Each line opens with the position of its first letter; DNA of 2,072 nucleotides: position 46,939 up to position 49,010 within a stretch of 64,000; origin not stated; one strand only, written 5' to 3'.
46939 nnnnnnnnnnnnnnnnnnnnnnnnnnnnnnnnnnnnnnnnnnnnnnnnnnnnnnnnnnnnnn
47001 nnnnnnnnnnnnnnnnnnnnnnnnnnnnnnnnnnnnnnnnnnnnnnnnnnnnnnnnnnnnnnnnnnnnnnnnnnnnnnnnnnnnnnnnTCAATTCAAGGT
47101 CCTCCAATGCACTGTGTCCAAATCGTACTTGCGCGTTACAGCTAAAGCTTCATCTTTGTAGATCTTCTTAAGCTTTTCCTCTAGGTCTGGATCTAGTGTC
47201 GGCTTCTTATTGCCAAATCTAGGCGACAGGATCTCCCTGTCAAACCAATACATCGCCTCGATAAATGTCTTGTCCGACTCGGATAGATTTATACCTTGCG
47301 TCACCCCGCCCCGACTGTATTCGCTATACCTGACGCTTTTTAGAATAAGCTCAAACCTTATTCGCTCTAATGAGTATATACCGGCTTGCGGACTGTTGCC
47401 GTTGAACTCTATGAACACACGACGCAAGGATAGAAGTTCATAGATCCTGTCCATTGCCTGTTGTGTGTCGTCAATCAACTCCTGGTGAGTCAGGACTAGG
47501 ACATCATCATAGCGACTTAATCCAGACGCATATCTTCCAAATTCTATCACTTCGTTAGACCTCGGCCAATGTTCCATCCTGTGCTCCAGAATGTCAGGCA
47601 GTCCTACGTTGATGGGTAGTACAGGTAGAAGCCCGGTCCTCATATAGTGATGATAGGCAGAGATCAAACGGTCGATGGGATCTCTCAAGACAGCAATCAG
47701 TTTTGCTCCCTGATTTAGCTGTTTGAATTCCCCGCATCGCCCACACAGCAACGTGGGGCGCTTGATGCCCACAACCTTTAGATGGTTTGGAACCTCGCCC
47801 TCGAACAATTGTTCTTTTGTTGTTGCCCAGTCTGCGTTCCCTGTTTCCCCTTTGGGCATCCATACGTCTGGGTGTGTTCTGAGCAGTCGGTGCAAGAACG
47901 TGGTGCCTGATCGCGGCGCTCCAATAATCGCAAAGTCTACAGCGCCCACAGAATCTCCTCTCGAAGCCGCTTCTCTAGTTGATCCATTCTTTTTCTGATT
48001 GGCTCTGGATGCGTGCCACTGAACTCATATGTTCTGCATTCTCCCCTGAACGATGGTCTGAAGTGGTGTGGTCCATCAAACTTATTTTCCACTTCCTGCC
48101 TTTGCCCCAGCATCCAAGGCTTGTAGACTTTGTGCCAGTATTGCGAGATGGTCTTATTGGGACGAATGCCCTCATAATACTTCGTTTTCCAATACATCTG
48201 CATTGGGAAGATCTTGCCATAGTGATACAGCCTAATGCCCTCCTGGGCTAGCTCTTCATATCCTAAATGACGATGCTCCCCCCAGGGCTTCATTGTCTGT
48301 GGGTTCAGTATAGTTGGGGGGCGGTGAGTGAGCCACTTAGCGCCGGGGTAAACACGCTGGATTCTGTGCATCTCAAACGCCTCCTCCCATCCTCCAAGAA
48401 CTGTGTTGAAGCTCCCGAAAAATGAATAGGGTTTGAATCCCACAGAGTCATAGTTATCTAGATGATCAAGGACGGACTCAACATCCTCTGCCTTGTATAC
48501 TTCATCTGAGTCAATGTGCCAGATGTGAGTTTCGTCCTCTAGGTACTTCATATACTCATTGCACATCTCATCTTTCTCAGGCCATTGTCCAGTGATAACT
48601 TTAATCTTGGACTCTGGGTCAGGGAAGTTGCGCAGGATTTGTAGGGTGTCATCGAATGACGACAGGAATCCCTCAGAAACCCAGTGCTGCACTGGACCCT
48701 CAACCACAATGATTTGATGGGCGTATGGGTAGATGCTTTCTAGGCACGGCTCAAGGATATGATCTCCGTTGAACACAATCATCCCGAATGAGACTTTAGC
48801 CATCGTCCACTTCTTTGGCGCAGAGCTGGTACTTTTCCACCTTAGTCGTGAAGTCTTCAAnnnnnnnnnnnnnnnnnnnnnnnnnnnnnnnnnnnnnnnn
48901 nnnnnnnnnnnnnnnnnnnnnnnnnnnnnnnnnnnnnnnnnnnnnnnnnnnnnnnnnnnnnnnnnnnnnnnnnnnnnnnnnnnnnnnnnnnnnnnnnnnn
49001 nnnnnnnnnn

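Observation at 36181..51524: ~15-kb phage-encoded glycan synthesis and modification island (glycosyltransferases, epimerases, methyltransferases, sulfotransferase)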

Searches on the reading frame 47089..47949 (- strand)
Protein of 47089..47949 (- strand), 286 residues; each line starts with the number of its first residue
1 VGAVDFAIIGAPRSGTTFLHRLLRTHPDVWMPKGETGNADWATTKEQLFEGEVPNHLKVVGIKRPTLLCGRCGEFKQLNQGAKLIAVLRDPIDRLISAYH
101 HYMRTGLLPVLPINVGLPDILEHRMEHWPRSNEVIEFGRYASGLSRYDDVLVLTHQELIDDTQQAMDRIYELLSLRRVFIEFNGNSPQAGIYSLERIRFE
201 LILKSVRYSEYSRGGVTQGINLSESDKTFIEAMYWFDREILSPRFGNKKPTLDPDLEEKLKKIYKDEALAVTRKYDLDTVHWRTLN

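Call 5: search_protein_families(library=pfam, max_evalue=0.01, proteins=[window:47089-47949:-])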
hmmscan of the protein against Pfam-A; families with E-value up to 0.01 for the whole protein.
window:47089-47949:- (286 aa): 3 families
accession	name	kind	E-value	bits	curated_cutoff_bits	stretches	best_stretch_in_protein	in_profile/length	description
PF13469.12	Sulfotransfer_3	-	1.5e-14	55.2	27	2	7-36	3-31/216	Sulfotransferase family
PF00685.33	Sulfotransfer_1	-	9.8e-13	48.5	22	1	79-266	88-249/255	Sulfotransferase domain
PF03567.20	Sulfotransfer_2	-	0.0022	18.6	22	1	84-101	83-100/252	Sulfotransferase family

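Call 11: search_dna_similar(query=window:47089-47949:-, collection=phages, mode=protein, max_rows=30)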
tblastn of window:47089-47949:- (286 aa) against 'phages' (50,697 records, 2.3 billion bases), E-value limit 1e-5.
No match.

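Call 15: find_related_loci(query=window:47089-47949:-, collection=viral_contigs, flank=10000)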
Query window:47089-47949:- (286 aa) in viral_contigs; peptide patterns used: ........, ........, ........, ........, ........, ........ (x = any residue, [..] = any of these).
8 stretches matched a pattern, but none encodes a relative of the query by tblastn (E <= 1e-3).

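Call 19: search_protein_families(library=ncbifam, max_evalue=0.001, proteins=[window:47089-47949:-])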
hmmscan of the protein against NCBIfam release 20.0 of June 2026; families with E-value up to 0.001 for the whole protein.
window:47089-47949:- (286 aa): 0 families

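Call 20: search_solved_structures(query=window:47089-47949:-, max_evalue=0.01, show_alignments=2)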
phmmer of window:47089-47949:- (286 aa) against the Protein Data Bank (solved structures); distinct sequences matched with E-value up to 0.01: 4.
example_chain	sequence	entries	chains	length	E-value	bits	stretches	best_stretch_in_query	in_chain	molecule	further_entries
3rnl_A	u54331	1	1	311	3.6e-07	32.8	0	81-154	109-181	Sulfotransferase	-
1t8t_A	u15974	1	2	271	6.6e-05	25.4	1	7-181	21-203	heparan sulfate D-glucosaminyl 3-O-sulfotransferase 3A1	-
1t8u_A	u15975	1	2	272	6.7e-05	25.4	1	7-181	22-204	heparan sulfate D-glucosaminyl 3-O-sulfotransferase 3A1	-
6xkg_B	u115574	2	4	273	6.7e-05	25.4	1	7-181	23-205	Heparan sulfate glucosamine 3-O-sulfotransferase 3A1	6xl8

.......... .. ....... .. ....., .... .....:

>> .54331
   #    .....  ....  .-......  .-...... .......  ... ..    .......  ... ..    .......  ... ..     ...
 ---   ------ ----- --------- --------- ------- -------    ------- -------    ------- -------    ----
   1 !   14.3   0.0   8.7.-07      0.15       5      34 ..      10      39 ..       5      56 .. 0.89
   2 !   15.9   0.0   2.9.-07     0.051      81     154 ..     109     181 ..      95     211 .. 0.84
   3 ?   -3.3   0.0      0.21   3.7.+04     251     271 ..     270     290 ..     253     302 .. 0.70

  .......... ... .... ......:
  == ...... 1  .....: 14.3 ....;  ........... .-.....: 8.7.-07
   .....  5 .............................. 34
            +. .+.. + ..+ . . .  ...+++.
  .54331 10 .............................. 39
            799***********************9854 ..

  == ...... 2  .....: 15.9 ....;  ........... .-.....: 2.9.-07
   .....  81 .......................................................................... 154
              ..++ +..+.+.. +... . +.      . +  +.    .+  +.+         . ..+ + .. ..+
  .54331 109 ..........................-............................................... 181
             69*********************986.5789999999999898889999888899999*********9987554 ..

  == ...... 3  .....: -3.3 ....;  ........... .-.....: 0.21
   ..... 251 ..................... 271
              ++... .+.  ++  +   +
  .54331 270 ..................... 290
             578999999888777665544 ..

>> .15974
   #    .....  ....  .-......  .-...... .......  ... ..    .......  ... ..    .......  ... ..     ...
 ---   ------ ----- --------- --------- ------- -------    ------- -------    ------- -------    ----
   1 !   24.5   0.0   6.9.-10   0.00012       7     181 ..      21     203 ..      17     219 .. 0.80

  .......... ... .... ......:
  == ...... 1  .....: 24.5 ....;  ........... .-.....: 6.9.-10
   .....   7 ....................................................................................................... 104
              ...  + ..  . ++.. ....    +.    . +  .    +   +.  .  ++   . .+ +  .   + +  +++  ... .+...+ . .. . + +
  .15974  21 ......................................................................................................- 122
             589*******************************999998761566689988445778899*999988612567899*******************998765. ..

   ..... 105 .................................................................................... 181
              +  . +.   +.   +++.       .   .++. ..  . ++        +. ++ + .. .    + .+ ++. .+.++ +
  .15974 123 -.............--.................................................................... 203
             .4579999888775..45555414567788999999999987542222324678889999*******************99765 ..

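Call 30: find_homologous_proteins(query=window:47089-47949:-, max_evalue=0.00001)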
Query window:47089-47949:- (286 aa): 26 proteins with E <= 0.00001 among 1937 candidates.
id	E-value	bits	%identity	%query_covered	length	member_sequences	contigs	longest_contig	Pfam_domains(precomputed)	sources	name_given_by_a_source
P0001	2.2e-170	583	100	90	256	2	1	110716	PF00685.34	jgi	jgi:hypothetical protein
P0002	8.8e-35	138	37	93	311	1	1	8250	PF13469.13,PF00685.34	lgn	-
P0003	4.5e-34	136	33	98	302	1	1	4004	PF13469.13,PF00685.34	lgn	-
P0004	6.9e-34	135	35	98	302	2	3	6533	PF13469.13,PF00685.34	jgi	-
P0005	1.2e-33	135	36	91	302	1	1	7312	PF13469.13,PF00685.34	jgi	jgi:sulfotransferase family protein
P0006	2.6e-33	133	35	98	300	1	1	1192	PF13469.13,PF00685.34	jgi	jgi:hypothetical protein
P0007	1.0e-32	132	32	98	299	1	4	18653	PF13469.13,PF00685.34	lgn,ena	-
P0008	5.7e-31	126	33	98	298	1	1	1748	PF13469.13,PF00685.34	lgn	-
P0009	2.1e-28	117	31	98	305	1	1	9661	PF13469.13,PF00685.34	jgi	jgi:hypothetical protein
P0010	5.5e-28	116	34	96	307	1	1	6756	PF13469.13,PF00685.34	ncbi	ncbi:MAG: sulfotransferase [Planctomycetota bacterium]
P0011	5.6e-27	113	29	99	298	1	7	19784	PF13469.13,PF00685.34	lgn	-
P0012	2.9e-26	110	31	98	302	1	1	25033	PF13469.13,PF00685.34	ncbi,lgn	ncbi:MAG: sulfotransferase domain-containing protein [Planctomycetota bacterium]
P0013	5.1e-26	110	42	60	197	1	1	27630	PF13469.13,PF00685.34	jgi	jgi:Sulfotransferase domain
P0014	1.2e-25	108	34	92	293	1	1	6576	PF13469.13,PF00685.34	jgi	jgi:hypothetical protein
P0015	3.7e-25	107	33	92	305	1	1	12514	PF13469.13,PF00685.34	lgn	-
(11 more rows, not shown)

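Call 31: find_encoding_contigs(protein=P0001, flank=10000, max_places=4)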
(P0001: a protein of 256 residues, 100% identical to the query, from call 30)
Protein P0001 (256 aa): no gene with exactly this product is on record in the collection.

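Call 33: find_encoding_contigs(protein=P0030, flank=10000, max_places=4)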
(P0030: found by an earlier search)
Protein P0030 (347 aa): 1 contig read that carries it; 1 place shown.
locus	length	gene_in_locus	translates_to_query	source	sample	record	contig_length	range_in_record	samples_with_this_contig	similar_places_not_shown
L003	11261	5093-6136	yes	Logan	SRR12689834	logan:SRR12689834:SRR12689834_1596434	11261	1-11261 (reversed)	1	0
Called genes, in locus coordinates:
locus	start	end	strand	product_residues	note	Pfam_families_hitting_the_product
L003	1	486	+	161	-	?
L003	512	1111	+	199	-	-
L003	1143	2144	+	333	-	-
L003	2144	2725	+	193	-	-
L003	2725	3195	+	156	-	-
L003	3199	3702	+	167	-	-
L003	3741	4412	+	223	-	PF00535:Glycos_transf_2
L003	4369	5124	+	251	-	-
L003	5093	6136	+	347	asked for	PF13524:Glyco_trans_1_2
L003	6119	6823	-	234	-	PF10108:DNA_pol_B_exo2, PF13482:RNase_H_2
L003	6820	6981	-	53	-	-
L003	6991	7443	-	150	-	-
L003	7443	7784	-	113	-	-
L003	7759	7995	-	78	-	PF26761:Acb5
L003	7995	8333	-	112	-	-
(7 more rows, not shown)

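Call 86: find_encoding_contigs(protein=P0002, flank=8000, max_places=1)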
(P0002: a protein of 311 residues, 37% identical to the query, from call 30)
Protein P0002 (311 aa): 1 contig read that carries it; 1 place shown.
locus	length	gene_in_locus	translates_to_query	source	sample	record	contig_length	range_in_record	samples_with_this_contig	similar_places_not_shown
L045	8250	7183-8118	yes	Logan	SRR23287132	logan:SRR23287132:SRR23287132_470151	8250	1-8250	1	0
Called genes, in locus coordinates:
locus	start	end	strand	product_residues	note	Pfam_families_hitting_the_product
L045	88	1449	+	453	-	PF01943:Polysacc_synt, PF13440:Polysacc_synt_3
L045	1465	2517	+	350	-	PF00881:Nitroreductase, PF14512:TM1586_NiRdase (faint), PF00881:Nitroreductase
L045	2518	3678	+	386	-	PF04230:PS_pyruv_trans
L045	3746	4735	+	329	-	PF13181:TPR_8 (faint), PF00515:TPR_1 (faint), PF07719:TPR_2 (faint)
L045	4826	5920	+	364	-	PF00534:Glycos_transf_1, PF13692:Glyco_trans_1_4, PF13524:Glyco_trans_1_2 (weak)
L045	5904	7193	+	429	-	PF04932:Wzy_C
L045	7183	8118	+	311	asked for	PF00685:Sulfotransfer_1, PF13469:Sulfotransfer_3 (faint)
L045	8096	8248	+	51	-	?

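Call 87: find_encoding_contigs(protein=P0007, flank=8000, max_places=1)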
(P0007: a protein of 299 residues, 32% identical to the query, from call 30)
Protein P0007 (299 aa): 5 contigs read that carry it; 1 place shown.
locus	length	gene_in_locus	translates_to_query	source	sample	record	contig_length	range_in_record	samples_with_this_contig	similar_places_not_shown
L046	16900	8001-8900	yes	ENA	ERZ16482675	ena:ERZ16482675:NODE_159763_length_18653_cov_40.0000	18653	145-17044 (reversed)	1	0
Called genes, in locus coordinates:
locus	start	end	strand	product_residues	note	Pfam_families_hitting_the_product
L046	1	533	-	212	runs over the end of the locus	PF25589:DUF7935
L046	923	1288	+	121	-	PF01521:Fe-S_biosyn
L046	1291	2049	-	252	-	PF05050:Methyltransf_21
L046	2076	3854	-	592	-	PF13585:CHU_C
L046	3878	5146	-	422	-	PF00675:Peptidase_M16 (weak), PF05193:Peptidase_M16_C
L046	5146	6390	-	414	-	PF00675:Peptidase_M16, PF05193:Peptidase_M16_C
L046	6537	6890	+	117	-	PF00903:Glyoxalase, PF22677:Ble-like_N (faint)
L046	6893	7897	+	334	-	PF06267:DUF1028, PF18962:Por_Secre_tail (faint)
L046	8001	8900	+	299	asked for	PF00685:Sulfotransfer_1, PF13469:Sulfotransfer_3 (faint)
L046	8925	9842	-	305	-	PF13489:Methyltransf_23 (weak), PF08242:Methyltransf_12 (weak), PF08241:Methyltransf_11 (weak), PF13649:Methyltransf_25 (faint)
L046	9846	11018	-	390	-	PF13439:Glyco_transf_4, PF13579:Glyco_trans_4_4, PF20706:GT4-conflict (weak), PF00534:Glycos_transf_1, PF13692:Glyco_trans_1_4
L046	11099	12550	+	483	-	PF01943:Polysacc_synt, PF13440:Polysacc_synt_3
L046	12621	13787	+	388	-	PF18962:Por_Secre_tail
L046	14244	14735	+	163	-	PF00583:Acetyltransf_1, PF13673:Acetyltransf_10, PF13508:Acetyltransf_7 (weak)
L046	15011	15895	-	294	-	PF01613:Flavin_Reduct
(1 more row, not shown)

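Call 96: predict_structure(alignment_id=A4)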
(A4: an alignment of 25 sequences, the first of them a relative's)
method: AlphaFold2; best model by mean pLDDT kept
length: 286 residues; sequences in the alignment: 25
mean_pLDDT: 88.5   pTM: 0.86
mean pLDDT of the five models: 88.5, 87.9, 87.5, 86.6, 86.6
residues with pLDDT >= 90: 194; 70-90: 62; 50-70: 30; < 50: 0
segments of 3 or more residues with pLDDT < 50: none
pLDDT, mean of each block of 10 residues (from residue 1): 84 86 94 73 66 76 88 81 94 95 93 98 93 93 92 94 96 95 77 96 85 63 93 96 96 97 95 94 76
secondary structure, 60 per line:
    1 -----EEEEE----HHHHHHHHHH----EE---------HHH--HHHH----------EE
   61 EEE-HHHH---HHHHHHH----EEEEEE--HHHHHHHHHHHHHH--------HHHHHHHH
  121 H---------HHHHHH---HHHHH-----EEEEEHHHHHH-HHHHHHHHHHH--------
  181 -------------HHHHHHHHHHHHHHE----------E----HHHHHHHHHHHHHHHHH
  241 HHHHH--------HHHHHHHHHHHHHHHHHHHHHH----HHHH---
elements in order: E6-10 H15-24 H45-48 E59-63 H65-68 H72-78 E83-88 H91-104 H113-121 H131-136 H140-144 E150-154 H155-160 H162-172 H194-207 H224-245 H254-275 H280-283

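Call 99: fold_search(model_id=the predicted structure, library=pdb)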
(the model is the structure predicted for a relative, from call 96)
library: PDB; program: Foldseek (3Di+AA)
matches with E <= 10: 706; with E <= 0.001: 106
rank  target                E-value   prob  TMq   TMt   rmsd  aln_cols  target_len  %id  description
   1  3rnl                  1.8e-10  1.00  0.60  0.69   7.3       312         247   20  Crystal Structure of Sulfotransferase from Alicyclobacillus acidocaldarius (released 2011-06-29)
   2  6xl8_B                1.7e-08  1.00  0.60  0.66   9.3       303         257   18  Crystal structure of 3-O-Sulfotransferase isoform 3 in complex with 8mer oligosaccharide with no 6S sulfation (released 2021-06-23)
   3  6xkg_A                1.9e-08  1.00  0.58  0.64   9.5       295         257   19  Crystal structure of 3-O-Sulfotransferase isoform 3 in complex with 8mer oligosaccharide with 6S sulfation (released 2021-06-23)
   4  1t8t_B                2.8e-08  1.00  0.63  0.66   9.3       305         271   19  Crystal Structure of human 3-O-Sulfotransferase-3 with bound PAP (released 2004-08-31)
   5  8ccy                  2.9e-08  1.00  0.57  0.23   9.3       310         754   17  Human heparan sulfate N-deacetylase-N-sulfotransferase 1 in complex with calcium and 3'-phosphoadenosine-5'-phosphosulfa (released 2024-02-07)
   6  6xl8_A                3.5e-08  1.00  0.60  0.66   8.5       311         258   19  Crystal structure of 3-O-Sulfotransferase isoform 3 in complex with 8mer oligosaccharide with no 6S sulfation (released 2021-06-23)
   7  8cd0_A                9.8e-08  1.00  0.54  0.24   8.8       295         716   17  Human heparan sulfate N-deacetylase-N-sulfotransferase 1 in complex with calcium, 3'-phosphoadenosine-5'-phosphosulfat (released 2024-02-07)
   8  1t8t_A                1.3e-07  1.00  0.59  0.63   8.7       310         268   19  Crystal Structure of human 3-O-Sulfotransferase-3 with bound PAP (released 2004-08-31)
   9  6xkg_B                2.5e-07  1.00  0.59  0.63   9.3       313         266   18  Crystal structure of 3-O-Sulfotransferase isoform 3 in complex with 8mer oligosaccharide with 6S sulfation (released 2021-06-23)
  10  1nst                  3.1e-07  1.00  0.59  0.60  10.4       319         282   18  THE SULFOTRANSFERASE DOMAIN OF HUMAN HAPARIN SULFATE N-DEACETYLASE/N-SULFOTRANSFERASE (released 1999-09-16)
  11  3uan_B                6.2e-07  1.00  0.56  0.63  11.1       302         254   18  Crystal structure of 3-O-sulfotransferase (3-OST-1) with bound PAP and heptasaccharide substrate (released 2012-04-04)
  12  8chs_A                9.9e-07  1.00  0.56  0.24  10.7       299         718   17  Human heparan sulfate N-deacetylase-N-sulfotransferase 1 in complex with calcium, 3'-phosphoadenosine-5'-phosphosulfat (released 2024-02-21)
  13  3ap3_C                1.2e-06  1.00  0.36  0.36  16.0       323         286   16  Crystal structure of human tyrosylprotein sulfotransferase-2 complexed with PAP (released 2011-10-26)
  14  9f6z_B                1.5e-06  1.00  0.57  0.22  10.7       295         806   19  Human N-deacetylase/N-sulfotransferase 1 homodimer (released 2025-04-16)
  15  3uan_A                1.6e-06  1.00  0.58  0.64  10.4       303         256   18  Crystal structure of 3-O-sulfotransferase (3-OST-1) with bound PAP and heptasaccharide substrate (released 2012-04-04)
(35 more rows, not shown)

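Call 113: find_encoding_contigs(protein=P0027, flank=10000, max_places=2)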
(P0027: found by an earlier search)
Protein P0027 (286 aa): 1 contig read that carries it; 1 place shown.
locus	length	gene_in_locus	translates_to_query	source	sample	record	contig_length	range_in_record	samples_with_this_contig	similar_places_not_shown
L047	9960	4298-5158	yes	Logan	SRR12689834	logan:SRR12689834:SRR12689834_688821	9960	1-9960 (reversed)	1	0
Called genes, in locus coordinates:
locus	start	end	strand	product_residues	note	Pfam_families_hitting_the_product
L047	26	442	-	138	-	-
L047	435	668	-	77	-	-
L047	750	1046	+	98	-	-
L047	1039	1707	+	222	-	-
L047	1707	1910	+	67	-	-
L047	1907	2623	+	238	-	PF00535:Glycos_transf_2, PF13641:Glyco_tranf_2_3 (weak)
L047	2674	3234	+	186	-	PF03269:DUF268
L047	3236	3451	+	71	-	-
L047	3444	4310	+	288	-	PF00535:Glycos_transf_2 (faint)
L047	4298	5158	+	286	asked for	PF13469:Sulfotransfer_3 (weak), PF00685:Sulfotransfer_1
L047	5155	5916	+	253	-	PF00535:Glycos_transf_2 (weak), PF10111:Glyco_tranf_2_2 (faint)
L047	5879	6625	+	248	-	PF03407:Nucleotid_trans (weak)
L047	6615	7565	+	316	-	PF01073:3Beta_HSD (weak), PF01370:Epimerase, PF02719:Polysacc_synt_2 (faint), PF16363:GDP_Man_Dehyd, PF07993:NAD_binding_4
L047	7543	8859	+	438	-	PF13489:Methyltransf_23 (weak), PF08241:Methyltransf_11, PF13649:Methyltransf_25 (weak), PF01370:Epimerase, PF02719:Polysacc_synt_2 (faint), PF16363:GDP_Man_Dehyd (faint), PF01073:3Beta_HSD, PF07993:NAD_binding_4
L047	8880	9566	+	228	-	-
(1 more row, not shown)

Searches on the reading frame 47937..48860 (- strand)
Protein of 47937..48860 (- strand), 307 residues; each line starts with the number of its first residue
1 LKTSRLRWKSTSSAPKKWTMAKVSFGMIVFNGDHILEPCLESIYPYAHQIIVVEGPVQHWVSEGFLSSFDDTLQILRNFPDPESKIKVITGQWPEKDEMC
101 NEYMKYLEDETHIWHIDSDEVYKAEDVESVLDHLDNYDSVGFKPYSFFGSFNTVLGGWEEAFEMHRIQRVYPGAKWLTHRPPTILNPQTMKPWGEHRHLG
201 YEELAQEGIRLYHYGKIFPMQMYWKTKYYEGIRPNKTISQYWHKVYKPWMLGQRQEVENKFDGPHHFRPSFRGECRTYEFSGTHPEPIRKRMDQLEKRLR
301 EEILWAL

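Call 5: search_protein_families(library=pfam, max_evalue=0.01, proteins=[window:47937-48860:-])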
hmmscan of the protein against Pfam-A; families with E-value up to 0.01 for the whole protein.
window:47937-48860:- (307 aa): 1 family
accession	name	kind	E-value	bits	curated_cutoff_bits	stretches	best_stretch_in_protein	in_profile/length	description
PF00535.33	Glycos_transf_2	-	1.3e-05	25.7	23.3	1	68-155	37-126/168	Glycosyl transferase family 2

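Call 19: search_protein_families(library=ncbifam, max_evalue=0.001, proteins=[window:47937-48860:-])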
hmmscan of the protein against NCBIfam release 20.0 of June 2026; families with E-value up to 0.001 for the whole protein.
window:47937-48860:- (307 aa): 0 families
